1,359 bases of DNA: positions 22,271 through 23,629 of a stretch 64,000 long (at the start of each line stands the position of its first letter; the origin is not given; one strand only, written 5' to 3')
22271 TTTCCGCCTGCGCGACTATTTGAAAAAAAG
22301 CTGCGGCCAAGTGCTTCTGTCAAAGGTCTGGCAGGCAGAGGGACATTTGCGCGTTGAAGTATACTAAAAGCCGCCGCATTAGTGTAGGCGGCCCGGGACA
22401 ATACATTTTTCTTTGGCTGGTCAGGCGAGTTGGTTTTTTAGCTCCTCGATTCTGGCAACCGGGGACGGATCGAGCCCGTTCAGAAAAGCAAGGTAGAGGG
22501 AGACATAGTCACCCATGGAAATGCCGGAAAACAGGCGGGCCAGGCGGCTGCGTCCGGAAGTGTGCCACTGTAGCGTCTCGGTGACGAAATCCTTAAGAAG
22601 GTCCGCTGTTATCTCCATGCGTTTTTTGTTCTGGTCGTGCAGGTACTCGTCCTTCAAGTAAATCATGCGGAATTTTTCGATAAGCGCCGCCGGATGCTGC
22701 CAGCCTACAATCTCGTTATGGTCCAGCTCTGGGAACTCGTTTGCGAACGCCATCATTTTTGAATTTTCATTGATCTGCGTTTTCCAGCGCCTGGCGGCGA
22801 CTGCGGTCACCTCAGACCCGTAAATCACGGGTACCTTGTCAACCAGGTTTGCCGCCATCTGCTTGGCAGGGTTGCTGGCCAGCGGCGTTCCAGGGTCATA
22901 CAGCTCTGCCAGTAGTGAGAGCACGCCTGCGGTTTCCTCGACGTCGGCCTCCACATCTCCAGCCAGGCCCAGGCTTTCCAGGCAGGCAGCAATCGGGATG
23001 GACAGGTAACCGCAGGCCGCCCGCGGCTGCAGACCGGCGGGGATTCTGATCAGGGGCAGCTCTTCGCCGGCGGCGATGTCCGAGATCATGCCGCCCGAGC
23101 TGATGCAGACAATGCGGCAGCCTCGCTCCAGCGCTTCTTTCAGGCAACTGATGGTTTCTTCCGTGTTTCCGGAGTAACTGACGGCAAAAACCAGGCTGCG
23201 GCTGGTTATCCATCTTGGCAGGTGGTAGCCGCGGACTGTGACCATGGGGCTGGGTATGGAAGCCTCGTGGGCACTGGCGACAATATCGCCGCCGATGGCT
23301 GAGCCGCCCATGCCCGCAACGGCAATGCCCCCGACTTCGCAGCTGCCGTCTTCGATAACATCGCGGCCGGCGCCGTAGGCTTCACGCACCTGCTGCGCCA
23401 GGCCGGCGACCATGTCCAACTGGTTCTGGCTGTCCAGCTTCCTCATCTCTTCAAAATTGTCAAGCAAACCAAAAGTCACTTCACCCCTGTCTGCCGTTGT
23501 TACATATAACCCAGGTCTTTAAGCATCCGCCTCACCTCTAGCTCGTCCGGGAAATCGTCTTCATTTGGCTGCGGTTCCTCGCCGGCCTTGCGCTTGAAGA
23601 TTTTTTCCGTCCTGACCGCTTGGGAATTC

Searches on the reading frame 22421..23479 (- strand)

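Call 69: search_protein_families(library=ncbifam, proteins=[window:22421-23479:-], max_evalue=1e-15)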
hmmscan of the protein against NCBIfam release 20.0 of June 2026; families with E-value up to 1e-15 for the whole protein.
window:22421-23479:- (352 aa): 6 families
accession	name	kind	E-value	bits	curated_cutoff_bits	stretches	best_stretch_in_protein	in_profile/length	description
NF006426.0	PRK08674.1-6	subfamily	6.2e-112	373.9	295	1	6-352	2-350/354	bifunctional phosphoglucose/phosphomannose isomerase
NF006425.0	PRK08674.1-5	equivalog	3.5e-111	371.6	471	1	6-351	5-353/358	bifunctional phosphoglucose/phosphomannose isomerase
NF006423.0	PRK08674.1-2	equivalog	5.4e-83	278.5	254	1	48-351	26-316/317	bifunctional phosphoglucose/phosphomannose isomerase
TIGR02128.1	G6PI_arch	equivalog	4.4e-82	275.5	213.9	1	49-351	21-307/308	bifunctional phosphoglucose/phosphomannose isomerase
NF006424.0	PRK08674.1-3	equivalog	7.2e-60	203.2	730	1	6-352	6-353/355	bifunctional phosphoglucose/phosphomannose isomerase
NF006422.0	PRK08674.1-1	subfamily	1.5e-41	142.8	317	1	48-349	24-293/302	bifunctional phosphoglucose/phosphomannose isomerase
